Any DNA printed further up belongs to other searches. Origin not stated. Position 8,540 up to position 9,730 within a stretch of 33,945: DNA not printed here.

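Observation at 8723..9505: A complete integrin-beta I-like domain sits inside the RTX region of a serralysin-type protease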

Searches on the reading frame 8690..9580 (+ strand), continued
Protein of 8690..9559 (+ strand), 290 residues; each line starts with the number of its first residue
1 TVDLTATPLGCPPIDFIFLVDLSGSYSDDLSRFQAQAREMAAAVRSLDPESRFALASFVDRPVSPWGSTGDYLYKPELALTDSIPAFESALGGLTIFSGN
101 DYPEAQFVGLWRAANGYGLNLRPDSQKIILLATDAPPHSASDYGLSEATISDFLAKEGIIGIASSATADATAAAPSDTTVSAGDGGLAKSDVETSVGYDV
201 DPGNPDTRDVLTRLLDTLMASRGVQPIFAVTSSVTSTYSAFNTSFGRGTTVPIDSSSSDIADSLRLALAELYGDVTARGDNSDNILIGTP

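Call 41: fold_search(model_id=the predicted structure, library=pdb)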
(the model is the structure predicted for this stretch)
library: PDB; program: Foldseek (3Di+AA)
matches with E <= 10: 776; with E <= 0.001: 307
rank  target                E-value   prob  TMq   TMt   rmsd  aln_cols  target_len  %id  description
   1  4neh_B                4.9e-15  1.00  0.60  0.27   5.5       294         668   21  An internal ligand-bound, metastable state of a leukocyte integrin, aXb2 (released 2014-01-15)
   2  3zdx_D                5.9e-15  1.00  0.59  0.38   6.8       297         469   20  Integrin alphaIIB beta3 headpiece and RGD peptide complex (released 2013-06-05)
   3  3nif_D                7.6e-15  1.00  0.59  0.38   6.8       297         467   20  The Closed Headpiece of Integrin IIb 3 and its Complex with an IIb 3 -Specific Antagonist That Does Not Induce Opening (released 2010-12-22)
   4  5e6s_B                8.1e-15  1.00  0.59  0.40   5.4       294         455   20  Structures of leukocyte integrin aLB2: The aI domain, the headpiece, and the pocket for the internal ligand (released 2016-03-02)
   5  4nen_B                1.9e-14  1.00  0.60  0.28   5.3       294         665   21  An internal ligand-bound, metastable state of a leukocyte integrin, aXb2 (released 2014-01-15)
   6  3nid_D                2.1e-14  1.00  0.59  0.38   6.8       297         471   20  The Closed Headpiece of Integrin alphaIIB beta3 and its Complex with an alpahIIB beta3 -Specific Antagonist That Does  (released 2010-12-22)
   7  3fcs_B                2.1e-14  1.00  0.58  0.26  12.2       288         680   22  Structure of complete ectodomain of integrin aIIBb3 (released 2009-01-20)
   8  3nid_B                2.5e-14  1.00  0.58  0.38  12.6       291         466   21  The Closed Headpiece of Integrin alphaIIB beta3 and its Complex with an alpahIIB beta3 -Specific Antagonist That Does  (released 2010-12-22)
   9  8t2v_B                3.4e-14  1.00  0.59  0.26   7.0       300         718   19  Cryo-EM Structures of Full-length Integrin alphaIIbbeta3 in Native Lipids (released 2023-07-26)
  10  5e6u_B                3.6e-14  1.00  0.60  0.40   5.4       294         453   20  Structures of leukocyte integrin aLb2: The aI domain, the headpiece, and the pocket for the internal ligand (released 2016-04-06)
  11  3vi4_D                3.8e-14  1.00  0.61  0.42   7.7       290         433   19  Crystal structure of alpha5beta1 integrin headpiece in complex with RGD peptide (released 2012-02-22)
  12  9dax_B                3.8e-14  1.00  0.59  0.47  12.1       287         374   22  The structure of AlphaIIbbeta3 in apo state (released 2025-04-09)
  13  6v4p_B                4.3e-14  1.00  0.60  0.48   7.4       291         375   20  Structure of the integrin AlphaIIbBeta3-Abciximab complex (released 2020-02-05)
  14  8xel_B                5.2e-14  1.00  0.58  0.37  12.0       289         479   21  Cryo-EM structure of integrin ITGAV/ITGB3 complex, conformation 3 (released 2024-12-25)
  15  4o02_B                5.2e-14  1.00  0.58  0.26  11.9       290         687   20  AlphaVBeta3 integrin in complex with monoclonal antibody FAB fragment. (released 2014-04-02)
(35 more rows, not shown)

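Call 47: find_encoding_contigs(protein=P0001, flank=10000, max_places=2)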
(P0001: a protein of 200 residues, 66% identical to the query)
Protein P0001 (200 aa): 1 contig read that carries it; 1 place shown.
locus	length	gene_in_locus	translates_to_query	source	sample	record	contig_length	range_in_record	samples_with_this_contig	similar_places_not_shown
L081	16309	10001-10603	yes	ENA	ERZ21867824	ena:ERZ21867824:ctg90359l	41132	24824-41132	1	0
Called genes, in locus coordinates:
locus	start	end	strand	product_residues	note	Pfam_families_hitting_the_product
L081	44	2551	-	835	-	PF13517:FG-GAP_3 (faint), PF01839:FG-GAP, PF00353:HemolysinCabind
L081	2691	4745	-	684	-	PF00353:HemolysinCabind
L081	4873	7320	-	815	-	PF00353:HemolysinCabind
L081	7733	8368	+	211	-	-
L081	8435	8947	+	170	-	-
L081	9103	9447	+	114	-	-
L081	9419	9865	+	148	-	PF00353:HemolysinCabind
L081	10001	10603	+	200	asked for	PF00362:Integrin_beta (faint)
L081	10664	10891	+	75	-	-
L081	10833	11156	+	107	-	PF00353:HemolysinCabind (weak)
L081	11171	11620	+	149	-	PF00353:HemolysinCabind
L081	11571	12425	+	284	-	PF00353:HemolysinCabind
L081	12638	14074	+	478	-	PF00413:Peptidase_M10 (weak), PF00353:HemolysinCabind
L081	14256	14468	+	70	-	-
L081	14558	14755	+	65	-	-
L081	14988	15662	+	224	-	-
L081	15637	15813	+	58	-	-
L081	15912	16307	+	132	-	?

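Call 59: search_solved_structures(query=A3, max_evalue=0.001, show_alignments=1)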
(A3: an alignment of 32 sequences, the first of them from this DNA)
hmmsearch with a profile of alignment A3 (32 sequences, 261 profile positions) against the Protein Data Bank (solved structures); distinct sequences matched with E-value up to 0.001: 62 (the best 60 are shown).
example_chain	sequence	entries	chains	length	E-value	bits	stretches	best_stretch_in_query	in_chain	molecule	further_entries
1tye_B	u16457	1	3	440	3.7e-38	134.4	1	7-243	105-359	Integrin beta-3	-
2vc2_B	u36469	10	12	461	4.2e-38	134.2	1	7-243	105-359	INTEGRIN BETA-3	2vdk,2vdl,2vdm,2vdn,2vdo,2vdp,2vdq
8ij5_B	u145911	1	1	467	4.4e-38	134.2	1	7-243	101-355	Integrin beta-3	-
4z7n_B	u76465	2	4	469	4.5e-38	134.1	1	7-243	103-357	Integrin beta-3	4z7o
3nid_B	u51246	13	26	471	4.6e-38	134.1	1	7-243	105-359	Integrin beta-3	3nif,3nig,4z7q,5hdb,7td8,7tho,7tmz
3t3m_B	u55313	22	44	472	4.6e-38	134.1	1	7-243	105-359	Integrin beta-3 | Isoform Beta-3C of Integrin beta-3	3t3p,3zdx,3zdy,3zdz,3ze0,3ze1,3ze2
9e8b_B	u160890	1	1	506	5.7e-38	133.8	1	7-243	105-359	Integrin beta-3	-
6mk0_B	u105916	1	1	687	1.3e-37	132.6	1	7-243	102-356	Integrin beta-3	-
6naj_B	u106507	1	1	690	1.4e-37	132.6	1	7-243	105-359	Integrin beta-3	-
3fcs_B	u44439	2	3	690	1.4e-37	132.6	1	7-243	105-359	Integrin beta-3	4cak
4g1m_B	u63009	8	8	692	1.4e-37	132.6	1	7-243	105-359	Integrin beta-3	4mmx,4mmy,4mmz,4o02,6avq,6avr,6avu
6v4p_B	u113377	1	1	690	1.4e-37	132.6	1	7-243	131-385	Integrin beta-3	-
1jv2_B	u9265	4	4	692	1.4e-37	132.6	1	7-243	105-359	PLATELET MEMBRANE GLYCOPROTEIN IIIA BETA SUBUNIT | INTEGRIN BETA-3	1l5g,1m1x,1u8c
3ije_B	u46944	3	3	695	1.4e-37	132.5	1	7-243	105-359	Integrin beta-3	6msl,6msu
9t5z_B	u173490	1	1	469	1.5e-37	132.4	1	9-253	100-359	Integrin beta-2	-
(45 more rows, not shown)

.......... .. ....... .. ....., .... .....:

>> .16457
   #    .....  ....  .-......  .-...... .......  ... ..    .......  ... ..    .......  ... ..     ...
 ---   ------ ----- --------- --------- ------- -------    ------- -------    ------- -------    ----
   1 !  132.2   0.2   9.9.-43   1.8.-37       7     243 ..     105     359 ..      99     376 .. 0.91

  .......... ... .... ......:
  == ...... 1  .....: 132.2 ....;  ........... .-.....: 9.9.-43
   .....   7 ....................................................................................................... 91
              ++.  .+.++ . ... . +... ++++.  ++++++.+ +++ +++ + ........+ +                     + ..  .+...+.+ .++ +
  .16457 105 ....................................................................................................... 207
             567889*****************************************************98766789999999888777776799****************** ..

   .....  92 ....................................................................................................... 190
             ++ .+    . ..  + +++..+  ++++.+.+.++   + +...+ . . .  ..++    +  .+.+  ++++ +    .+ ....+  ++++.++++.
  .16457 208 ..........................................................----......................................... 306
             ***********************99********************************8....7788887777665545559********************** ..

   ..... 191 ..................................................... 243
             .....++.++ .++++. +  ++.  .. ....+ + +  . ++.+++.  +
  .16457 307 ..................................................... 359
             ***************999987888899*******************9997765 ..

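Call 63: search_solved_structures(query=P0020, max_evalue=0.001, show_alignments=1)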
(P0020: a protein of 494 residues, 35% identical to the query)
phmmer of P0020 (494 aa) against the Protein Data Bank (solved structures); distinct sequences matched with E-value up to 0.001: 0.

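Call 75: predict_structure(alignment_id=A4)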
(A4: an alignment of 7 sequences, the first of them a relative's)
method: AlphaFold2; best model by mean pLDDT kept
length: 489 residues; sequences in the alignment: 7
mean_pLDDT: 69.6   pTM: 0.61
mean pLDDT of the five models: 69.6, 69.2, 68.8, 68.1, 64.9
residues with pLDDT >= 90: 64; 70-90: 200; 50-70: 139; < 50: 86
segments of 3 or more residues with pLDDT < 50: 1-11, 95-105, 132-134, 151-167, 348-350, 356-366, 401-404, 415-418, 452-456, 478-489
pLDDT, mean of each block of 10 residues (from residue 1): 29 77 81 89 84 66 75 79 81 52 53 80 75 59 78 40 48 87 74 59 83 89 75 87 64 74 89 94 95 90 91 91 82 85 65 46 48 57 61 59 49 50 61 74 65 50 73 57 35
secondary structure, 60 per line:
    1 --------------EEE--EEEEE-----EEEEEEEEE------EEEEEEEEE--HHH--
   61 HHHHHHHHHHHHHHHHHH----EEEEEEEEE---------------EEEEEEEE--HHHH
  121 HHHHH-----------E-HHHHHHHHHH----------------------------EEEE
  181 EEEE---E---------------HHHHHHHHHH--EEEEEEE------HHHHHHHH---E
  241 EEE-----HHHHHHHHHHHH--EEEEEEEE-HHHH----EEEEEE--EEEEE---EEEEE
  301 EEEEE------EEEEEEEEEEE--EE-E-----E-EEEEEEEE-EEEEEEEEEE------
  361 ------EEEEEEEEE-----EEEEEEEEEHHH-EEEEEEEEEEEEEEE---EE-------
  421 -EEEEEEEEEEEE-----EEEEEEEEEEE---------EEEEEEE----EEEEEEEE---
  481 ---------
elements in order: E15-17 E20-24 E30-38 E45-53 H61-78 E83-91 E107-114 H117-125 H139-148 E177-184 H204-213 E216-222 H229-236 E240-243 H249-260 E263-270 H272-275 E280-285 E288-292 E296-305 E312-322 E336-343 E345-354 E367-375 E381-389 E394-408 E422-433 E439-449 E459-465 E470-477

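Call 77: fold_search(model_id=the predicted structure, library=pdb)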
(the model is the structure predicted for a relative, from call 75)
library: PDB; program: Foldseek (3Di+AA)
matches with E <= 10: 1452; with E <= 0.001: 201
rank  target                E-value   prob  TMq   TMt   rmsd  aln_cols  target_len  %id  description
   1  9der_B                1.3e-19  1.00  0.43  0.44   7.5       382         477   18  Cryo-EM Structures of Full-Length Integrin alphaIIbbeta3 in Native Lipids Complexed with Tirofiban (released 2024-10-16)
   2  8t2v_B                2.1e-19  1.00  0.39  0.28  11.0       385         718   18  Cryo-EM Structures of Full-length Integrin alphaIIbbeta3 in Native Lipids (released 2023-07-26)
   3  9axl_B                2.3e-19  1.00  0.39  0.37  11.0       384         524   18  Structure of the semi-extended AlphaIIbBeta3 in complex with R21D10 Fab (released 2024-11-13)
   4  4g1e_B                2.5e-19  1.00  0.39  0.28  11.0       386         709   18  Crystal structure of integrin alpha V beta 3 with coil-coiled tag. (released 2012-12-12)
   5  9b9j_B                2.9e-19  1.00  0.38  0.48  11.0       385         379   17  Integrin alpha-5 beta-1 in complex with BIIG2 Fab (released 2025-02-05)
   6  3fcs_D                3.7e-19  1.00  0.39  0.32  10.8       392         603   17  Structure of complete ectodomain of integrin aIIBb3 (released 2009-01-20)
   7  5e6u_B                4.3e-19  1.00  0.37  0.40  10.0       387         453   19  Structures of leukocyte integrin aLb2: The aI domain, the headpiece, and the pocket for the internal ligand (released 2016-04-06)
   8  9p95_B                5.1e-19  1.00  0.47  0.58   6.6       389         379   17  CryoEM structure of integrin alpha4beta7 bound to MAdCAM-1 (released 2025-09-24)
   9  5e6s_B                5.1e-19  1.00  0.38  0.41  10.5       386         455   19  Structures of leukocyte integrin aLB2: The aI domain, the headpiece, and the pocket for the internal ligand (released 2016-03-02)
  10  5e6r_B                5.8e-19  1.00  0.39  0.42  10.5       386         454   19  Structures of leukocyte integrin aLb2: The aI domain, the headpiece, and the pocket for the internal ligand (released 2016-03-02)
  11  6uja_B                5.8e-19  1.00  0.39  0.52  11.1       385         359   16  Integrin alpha-v beta-8 in complex with pro-TGF-beta1 (released 2020-02-05)
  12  9dia_B                6.5e-19  1.00  0.40  0.52  10.3       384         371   17  Cryo-EM structure of alpha5beta1 integrin in complex with NeoNectin candidate 2 (released 2025-06-18)
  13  3ze2_D                6.5e-19  1.00  0.41  0.52   8.6       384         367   19  Integrin alphaIIB beta3 headpiece and RGD peptide complex (released 2013-06-05)
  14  3zdx_B                6.8e-19  1.00  0.40  0.42   9.4       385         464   18  Integrin alphaIIB beta3 headpiece and RGD peptide complex (released 2013-06-05)
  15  3zdx_D                6.8e-19  1.00  0.40  0.41  10.6       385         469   18  Integrin alphaIIB beta3 headpiece and RGD peptide complex (released 2013-06-05)
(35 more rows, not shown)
